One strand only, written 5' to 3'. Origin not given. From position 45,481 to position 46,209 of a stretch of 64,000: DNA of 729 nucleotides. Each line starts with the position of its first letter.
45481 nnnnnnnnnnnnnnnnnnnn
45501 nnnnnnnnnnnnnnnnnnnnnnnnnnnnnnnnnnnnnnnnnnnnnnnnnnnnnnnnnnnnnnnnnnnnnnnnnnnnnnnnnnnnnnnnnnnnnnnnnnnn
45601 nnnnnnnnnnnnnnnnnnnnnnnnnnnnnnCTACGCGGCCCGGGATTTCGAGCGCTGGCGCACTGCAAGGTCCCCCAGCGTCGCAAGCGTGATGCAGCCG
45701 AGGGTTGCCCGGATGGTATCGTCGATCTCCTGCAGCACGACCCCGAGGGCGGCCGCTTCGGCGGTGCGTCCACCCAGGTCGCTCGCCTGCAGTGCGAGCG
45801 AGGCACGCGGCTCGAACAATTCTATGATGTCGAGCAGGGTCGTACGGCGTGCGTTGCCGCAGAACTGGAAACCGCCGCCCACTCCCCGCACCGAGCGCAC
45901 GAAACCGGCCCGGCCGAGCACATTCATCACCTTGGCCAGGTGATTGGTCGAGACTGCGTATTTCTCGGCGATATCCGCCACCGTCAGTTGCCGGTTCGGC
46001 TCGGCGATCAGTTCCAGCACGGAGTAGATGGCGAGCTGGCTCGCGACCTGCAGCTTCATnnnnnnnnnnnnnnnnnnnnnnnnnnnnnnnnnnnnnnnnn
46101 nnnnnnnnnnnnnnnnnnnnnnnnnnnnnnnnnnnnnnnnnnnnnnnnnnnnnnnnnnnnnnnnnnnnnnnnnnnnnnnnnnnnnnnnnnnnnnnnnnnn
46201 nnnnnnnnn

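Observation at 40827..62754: Recurrent AT-rich palindromic operator (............) at every promoter region of the phenylacetate/benzoyl-CoA island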

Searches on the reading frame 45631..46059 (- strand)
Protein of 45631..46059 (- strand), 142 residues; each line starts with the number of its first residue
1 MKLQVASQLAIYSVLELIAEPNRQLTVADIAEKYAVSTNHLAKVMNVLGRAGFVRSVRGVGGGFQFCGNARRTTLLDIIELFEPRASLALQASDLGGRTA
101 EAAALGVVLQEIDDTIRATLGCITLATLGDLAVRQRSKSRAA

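Call 7: search_protein_families(library=ncbifam, proteins=[window:45631-46059:-], max_evalue=0.00001)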
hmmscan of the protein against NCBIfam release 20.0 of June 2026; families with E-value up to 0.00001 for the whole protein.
window:45631-46059:- (142 aa): 7 families
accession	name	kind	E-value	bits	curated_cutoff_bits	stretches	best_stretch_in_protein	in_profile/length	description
TIGR00738.1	rrf2_super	superfamily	5.8e-26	90.9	73.3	1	1-128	1-130/132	Rrf2 family transcriptional regulator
NF008240.0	PRK11014.1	equivalog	9.7e-13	48.4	182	1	10-127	10-126/141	nitric oxide-sensing transcriptional repressor NsrR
TIGR02944.1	suf_reg_Xantho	equivalog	6.1e-12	46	110.65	1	10-102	8-102/130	SUF system Fe-S cluster assembly regulator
TIGR02010.1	IscR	equivalog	4e-11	42.9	207.55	1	1-128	1-129/135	Fe-S cluster assembly transcriptional regulator IscR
NF008886.0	PRK11920.1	equivalog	9.7e-11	41.6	193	1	2-111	2-113/153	iron-responsive transcriptional regulator RirA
NF047409.1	Cys_reg_CymR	equivalog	2.3e-09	37.5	195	1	15-132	15-127/139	cysteine metabolism transcriptional regulator CymR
NF008110.0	PRK10857.1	equivalog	2e-07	30.9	275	1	5-127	5-128/164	Fe-S cluster assembly transcriptional regulator IscR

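Call 11: find_homologous_proteins(query=window:45631-46059:-, max_evalue=1e-10)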
Query window:45631-46059:- (142 aa): 642 proteins with E <= 1e-10 among 861 candidates; the best 120 are listed.
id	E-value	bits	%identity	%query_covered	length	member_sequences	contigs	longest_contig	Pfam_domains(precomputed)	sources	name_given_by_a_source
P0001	1.4e-81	289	100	100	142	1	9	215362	PF02082.27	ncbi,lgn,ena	-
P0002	2.7e-80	285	99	100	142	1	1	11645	PF02082.27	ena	-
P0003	5.1e-79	281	97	100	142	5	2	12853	PF02082.27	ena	-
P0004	4.6e-78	277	96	100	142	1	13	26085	PF02082.27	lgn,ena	-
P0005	6.7e-78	277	96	100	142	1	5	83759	PF02082.27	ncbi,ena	-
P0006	1.2e-77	276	95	100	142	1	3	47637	PF02082.27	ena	-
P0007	3.9e-77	274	95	100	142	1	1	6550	PF02082.27,PF00392.28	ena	-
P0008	4.3e-77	274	94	100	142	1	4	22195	PF02082.27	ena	-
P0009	7.1e-77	274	94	100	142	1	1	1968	PF02082.27,PF00392.28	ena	-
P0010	3.6e-76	271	94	99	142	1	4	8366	PF02082.27,PF00392.28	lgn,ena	-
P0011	1.2e-75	270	93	100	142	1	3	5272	PF02082.27,PF00392.28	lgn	-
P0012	6.1e-75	267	92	100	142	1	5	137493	PF02082.27,PF00392.28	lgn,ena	-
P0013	1.8e-74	266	92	100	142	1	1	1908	PF02082.27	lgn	-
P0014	3.0e-74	265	92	100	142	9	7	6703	PF02082.27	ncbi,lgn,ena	-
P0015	2.3e-73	262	89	100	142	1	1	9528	PF02082.27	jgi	jgi:Rrf2 family nitric oxide-sensitive transcriptional repressor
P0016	3.0e-73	262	91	100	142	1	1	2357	PF02082.27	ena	-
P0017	1.2e-71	257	87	100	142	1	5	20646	PF02082.27,PF00392.28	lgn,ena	-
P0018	3.7e-70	252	87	100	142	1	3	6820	PF02082.27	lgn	-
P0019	2.1e-66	240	83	99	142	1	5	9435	PF02082.27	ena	-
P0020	6.0e-66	238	82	100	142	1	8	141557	PF02082.27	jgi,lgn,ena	jgi:Rrf2 family protein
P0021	6.0e-65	235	81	100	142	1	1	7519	PF02082.27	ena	-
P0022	6.6e-65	235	82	100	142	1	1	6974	PF02082.27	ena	-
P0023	7.6e-65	235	82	100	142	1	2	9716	PF02082.27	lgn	-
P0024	9.1e-65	235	81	100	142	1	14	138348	PF02082.27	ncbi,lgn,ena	-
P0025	1.3e-64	234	81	100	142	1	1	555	PF02082.27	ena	-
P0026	4.4e-64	232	81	99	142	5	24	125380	PF02082.27,PF08100.19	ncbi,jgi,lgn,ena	jgi:Rrf2 family protein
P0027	5.1e-64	232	80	100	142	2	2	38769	PF02082.27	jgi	jgi:Rrf2 family nitric oxide-sensitive transcriptional repressor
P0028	7.4e-64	232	81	100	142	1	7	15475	PF02082.27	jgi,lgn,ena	jgi:Rrf2 family protein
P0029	5.3e-63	229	79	100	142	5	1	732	PF02082.27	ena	-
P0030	2.1e-61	224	78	98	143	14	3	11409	PF02082.27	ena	-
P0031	1.5e-59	218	75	98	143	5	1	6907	PF02082.27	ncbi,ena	-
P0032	9.8e-58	212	74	99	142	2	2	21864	PF02082.27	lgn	-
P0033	1.7e-57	211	73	100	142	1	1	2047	PF02082.27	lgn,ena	-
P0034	1.1e-49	186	71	94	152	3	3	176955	PF02082.27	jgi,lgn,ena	jgi:Rrf2 family protein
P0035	8.9e-48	180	65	100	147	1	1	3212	PF02082.27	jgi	jgi:Rrf2 family protein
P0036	4.9e-47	177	65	96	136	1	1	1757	PF02082.27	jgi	jgi:Rrf2 family nitric oxide-sensitive transcriptional repressor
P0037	1.2e-46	176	64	100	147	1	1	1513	PF02082.27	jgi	jgi:Rrf2 family protein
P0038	1.6e-46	176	63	99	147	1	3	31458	PF02082.27,PF08100.19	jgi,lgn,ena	jgi:Rrf2 family protein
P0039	3.8e-46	174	64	96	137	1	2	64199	PF02082.27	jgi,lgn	jgi:Rrf2 family transcriptional regulator, nitric oxide-sensitive transcriptional repressor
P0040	4.2e-46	174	65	95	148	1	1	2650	PF02082.27,PF00392.28,PF08100.19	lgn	-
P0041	7.6e-46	173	65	100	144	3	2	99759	PF02082.27,PF08100.19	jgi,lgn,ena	-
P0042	2.0e-45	172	64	96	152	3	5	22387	PF02082.27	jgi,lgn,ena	-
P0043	2.1e-45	172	64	96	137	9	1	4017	PF02082.27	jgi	jgi:Rrf2 family nitric oxide-sensitive transcriptional repressor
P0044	3.5e-45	171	64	100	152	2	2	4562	PF02082.27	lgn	-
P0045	4.3e-45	171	65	99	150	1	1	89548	PF02082.27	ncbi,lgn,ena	-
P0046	4.5e-45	171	63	98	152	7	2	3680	PF02082.27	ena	-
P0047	8.8e-45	170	63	98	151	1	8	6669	PF02082.27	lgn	-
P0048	9.7e-45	170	65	96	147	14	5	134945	PF02082.27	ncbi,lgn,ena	ncbi:MAG: RrF2 family transcriptional regulator [Steroidobacteraceae bacterium]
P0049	1.2e-44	170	62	95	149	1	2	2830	PF02082.27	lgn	-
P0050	1.2e-44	170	65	99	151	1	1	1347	PF02082.27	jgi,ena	-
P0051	1.5e-44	169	62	100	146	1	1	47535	PF02082.27,PF08100.19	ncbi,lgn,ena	-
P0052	1.5e-44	169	61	100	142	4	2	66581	PF02082.27,PF08100.19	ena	-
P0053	1.7e-44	169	64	96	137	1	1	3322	PF02082.27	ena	-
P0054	1.8e-44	169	65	94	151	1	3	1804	PF02082.27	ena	-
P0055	1.9e-44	169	61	99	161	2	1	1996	PF02082.27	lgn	-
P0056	2.6e-44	168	63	100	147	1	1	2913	PF02082.27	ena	-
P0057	2.8e-44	168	60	100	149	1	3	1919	PF02082.27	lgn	-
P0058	3.6e-44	168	65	94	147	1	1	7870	PF02082.27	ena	-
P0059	4.6e-44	168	60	99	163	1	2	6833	PF02082.27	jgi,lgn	-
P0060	5.5e-44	167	64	98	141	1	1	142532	PF02082.27,PF00392.28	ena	-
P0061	6.1e-44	167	64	95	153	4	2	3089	PF02082.27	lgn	-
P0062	7.2e-44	167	64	95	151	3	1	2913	PF02082.27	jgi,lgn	jgi:Rrf2 family protein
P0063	7.7e-44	167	64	96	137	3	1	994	PF02082.27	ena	-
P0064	9.4e-44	167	63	100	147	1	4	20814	PF02082.27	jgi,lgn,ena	jgi:Rrf2 family nitric oxide-sensitive transcriptional repressor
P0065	1.0e-43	167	65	99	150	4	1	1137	PF02082.27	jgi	jgi:Rrf2 family protein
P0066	1.2e-43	166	62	97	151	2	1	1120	PF02082.27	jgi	-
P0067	1.2e-43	166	62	99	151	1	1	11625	PF02082.27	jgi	jgi:Rrf2 family transcriptional regulator, nitric oxide-sensitive transcriptional repressor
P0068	1.2e-43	166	61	100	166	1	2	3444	PF02082.27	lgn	-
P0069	1.3e-43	166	63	100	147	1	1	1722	PF02082.27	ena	-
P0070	1.4e-43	166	62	100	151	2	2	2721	PF02082.27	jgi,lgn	jgi:Rrf2 family nitric oxide-sensitive transcriptional repressor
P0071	1.7e-43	166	64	96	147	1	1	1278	PF02082.27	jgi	jgi:Rrf2 family transcriptional regulator, nitric oxide-sensitive transcriptional repressor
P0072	1.8e-43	166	66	90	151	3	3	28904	PF02082.27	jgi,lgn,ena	-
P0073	2.2e-43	165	65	96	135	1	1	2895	PF02082.27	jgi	jgi:Rrf2 family transcriptional regulator, nitric oxide-sensitive transcriptional repressor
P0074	2.5e-43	165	64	95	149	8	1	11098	PF02082.27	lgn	-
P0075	2.9e-43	165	59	100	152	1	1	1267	PF02082.27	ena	-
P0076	3.0e-43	165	64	94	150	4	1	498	PF02082.27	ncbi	-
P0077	3.1e-43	165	64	96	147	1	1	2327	PF02082.27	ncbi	-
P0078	3.5e-43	165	63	100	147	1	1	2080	PF02082.27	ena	-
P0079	3.5e-43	165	61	100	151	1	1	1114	PF02082.27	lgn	-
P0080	3.6e-43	165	60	99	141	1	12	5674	PF02082.27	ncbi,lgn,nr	ncbi:MAG: Rrf2 family transcriptional regulator [Gammaproteobacteria bacterium]|nr:Rrf2 family trans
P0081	3.7e-43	165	63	96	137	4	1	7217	PF02082.27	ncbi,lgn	-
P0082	3.8e-43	165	61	99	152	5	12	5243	PF02082.27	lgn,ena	-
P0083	3.9e-43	165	63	92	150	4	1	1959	PF02082.27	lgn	-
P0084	4.0e-43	165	63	92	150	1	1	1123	PF02082.27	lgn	-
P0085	4.0e-43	165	62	100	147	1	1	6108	PF02082.27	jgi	jgi:Rrf2 family nitric oxide-sensitive transcriptional repressor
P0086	4.7e-43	164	61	97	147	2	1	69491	PF02082.27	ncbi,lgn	-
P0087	5.5e-43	164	62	100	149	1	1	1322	PF02082.27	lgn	-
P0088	6.6e-43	164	60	99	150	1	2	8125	PF02082.27,PF08100.19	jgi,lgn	-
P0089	6.9e-43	164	61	100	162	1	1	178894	PF02082.27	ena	-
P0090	9.4e-43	163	61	99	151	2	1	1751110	PF02082.27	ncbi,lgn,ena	-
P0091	1.1e-42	163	60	99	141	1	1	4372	PF02082.27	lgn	-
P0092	1.3e-42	163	60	100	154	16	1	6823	PF02082.27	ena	-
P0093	1.4e-42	163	61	95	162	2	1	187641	PF02082.27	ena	-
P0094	1.5e-42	163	65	90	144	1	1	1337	PF02082.27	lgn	-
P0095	1.6e-42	163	63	96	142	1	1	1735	PF02082.27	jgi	jgi:Rrf2 family protein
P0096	1.6e-42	163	61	100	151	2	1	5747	PF02082.27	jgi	jgi:Rrf2 family protein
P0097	1.6e-42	163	60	99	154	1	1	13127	PF02082.27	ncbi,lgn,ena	-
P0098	1.6e-42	163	60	100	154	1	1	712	PF02082.27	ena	-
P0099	1.8e-42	163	62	99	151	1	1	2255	PF02082.27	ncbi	-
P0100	1.9e-42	162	62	96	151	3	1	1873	PF02082.27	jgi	jgi:Rrf2 family protein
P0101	2.0e-42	162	60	100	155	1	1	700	PF02082.27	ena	-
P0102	2.0e-42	162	61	99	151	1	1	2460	PF02082.27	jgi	jgi:Rrf2 family protein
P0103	2.1e-42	162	60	99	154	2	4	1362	PF02082.27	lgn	-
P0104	2.1e-42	162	60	100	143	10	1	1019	PF02082.27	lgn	-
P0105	2.4e-42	162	64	92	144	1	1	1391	PF02082.27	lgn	-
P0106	2.6e-42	162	62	99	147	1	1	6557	PF02082.27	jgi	jgi:Rrf2 family nitric oxide-sensitive transcriptional repressor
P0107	2.9e-42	162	61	100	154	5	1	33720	PF02082.27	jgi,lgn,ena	-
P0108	2.9e-42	162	61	100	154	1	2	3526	PF02082.27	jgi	jgi:Rrf2 family protein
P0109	2.9e-42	162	63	97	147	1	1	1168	PF02082.27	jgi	jgi:Rrf2 family protein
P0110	3.1e-42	162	60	100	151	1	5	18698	PF02082.27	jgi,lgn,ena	jgi:Rrf2 family protein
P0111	3.1e-42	162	61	99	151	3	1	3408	PF02082.27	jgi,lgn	jgi:Rrf2 family protein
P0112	3.2e-42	162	63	92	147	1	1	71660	PF02082.27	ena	-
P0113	3.4e-42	162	63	90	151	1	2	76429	PF02082.27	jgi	jgi:Rrf2 family protein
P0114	3.5e-42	162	62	99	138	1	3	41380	PF02082.27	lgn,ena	-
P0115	3.8e-42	161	63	94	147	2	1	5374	PF02082.27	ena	-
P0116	3.8e-42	161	61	95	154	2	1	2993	PF02082.27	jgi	jgi:Rrf2 family transcriptional regulator, nitric oxide-sensitive transcriptional repressor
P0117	4.1e-42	161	57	99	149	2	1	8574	PF02082.27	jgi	jgi:Rrf2 family protein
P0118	4.6e-42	161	64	98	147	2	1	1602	PF02082.27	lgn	-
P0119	5.4e-42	161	61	98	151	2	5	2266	PF02082.27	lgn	-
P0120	6.2e-42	161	60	99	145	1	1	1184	PF02082.27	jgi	jgi:Rrf2 family protein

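Call 13: find_related_loci(query=window:45631-46059:-, collection=genome_contigs, flank=10000)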
Query window:45631-46059:- (142 aa) in genome_contigs; peptide patterns used: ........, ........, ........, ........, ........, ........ (x = any residue, [..] = any of these).
188 stretches matched a pattern; 19 encode a relative of the query (tblastn E <= 1e-3); 19 distinct loci.
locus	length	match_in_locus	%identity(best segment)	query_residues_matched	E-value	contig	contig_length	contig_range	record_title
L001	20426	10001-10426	96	1-142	1e-86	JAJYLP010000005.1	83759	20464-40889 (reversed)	MAG: Proteobacteria bacterium isolate DBS2-1.bin82 NODE_479_length_83759_cov_4.770112, whole genome shotgun sequence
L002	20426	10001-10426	81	1-142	3e-73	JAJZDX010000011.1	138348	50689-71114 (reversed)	MAG: Proteobacteria bacterium isolate JA6.bin23 NODE_83_length_138348_cov_27.339876, whole genome shotgun sequence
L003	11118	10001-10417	78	1-139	7e-70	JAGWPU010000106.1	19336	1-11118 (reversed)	MAG: Gammaproteobacteria bacterium isolate REEB287 k141_2751123, whole genome shotgun sequence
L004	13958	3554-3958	79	1-135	6e-68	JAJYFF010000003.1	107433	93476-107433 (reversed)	MAG: Proteobacteria bacterium isolate DBS1-1.bin95 NODE_213_length_107433_cov_3.152843, whole genome shotgun sequence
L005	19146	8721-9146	75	1-142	6e-67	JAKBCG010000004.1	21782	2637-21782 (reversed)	MAG: Proteobacteria bacterium isolate ZJ5.bin5 NODE_2962_length_21782_cov_1.345740, whole genome shotgun sequence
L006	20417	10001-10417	74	1-139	8e-67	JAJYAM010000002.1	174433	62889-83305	MAG: Proteobacteria bacterium isolate BP8.bin24 NODE_91_length_174433_cov_33.937506, whole genome shotgun sequence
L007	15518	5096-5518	74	1-141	3e-66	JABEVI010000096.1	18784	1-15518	MAG: Steroidobacteraceae bacterium isolate MAG 28 k99_90654, whole genome shotgun sequence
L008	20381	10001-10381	68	1-128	2e-52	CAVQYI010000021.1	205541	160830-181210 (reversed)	MAG: uncultured proteobacterium isolate MFD05942.bin.2.38 genome assembly, contig: contig_73385, whole genome shotgun se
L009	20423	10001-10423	65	1-141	8e-53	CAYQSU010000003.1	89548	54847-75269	MAG TPA_asm: uncultured Rhodospirillaceae bacterium isolate SRP072547_co1_418 genome assembly, contig: NODE_142_length_8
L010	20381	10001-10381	55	1-128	4e-40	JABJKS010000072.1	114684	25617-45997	MAG: Rhodospirillaceae bacterium isolate SI074_bin97 k141_203947, whole genome shotgun sequence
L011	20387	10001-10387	54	1-128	9e-40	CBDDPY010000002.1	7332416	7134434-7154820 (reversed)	MAG: Alphaproteobacteria bacterium isolate c8c04a1d-975f-49ae-a333-9dd0332b5757 genome assembly, contig: chromosome_2, w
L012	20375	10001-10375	55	1-128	9e-39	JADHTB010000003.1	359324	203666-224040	MAG: Alphaproteobacteria bacterium isolate BS150m-G9 BS-150m-C6, whole genome shotgun sequence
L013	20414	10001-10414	53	1-139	8e-39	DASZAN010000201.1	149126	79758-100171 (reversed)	MAG TPA_asm: Stellaceae bacterium isolate SMAG_U6389 k141_493029, whole genome shotgun sequence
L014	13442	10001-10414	53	1-138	4e-36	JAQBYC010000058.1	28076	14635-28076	MAG: Proteobacteria bacterium isolate casp150-mb.302 NODE_4510_length_28076_cov_0.149480, whole genome shotgun sequence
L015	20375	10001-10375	52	1-128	1e-34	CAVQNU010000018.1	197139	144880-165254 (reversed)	MAG: uncultured Alphaproteobacteria bacterium isolate MFD01223.bin.2.73 genome assembly, contig: contig_3177, whole geno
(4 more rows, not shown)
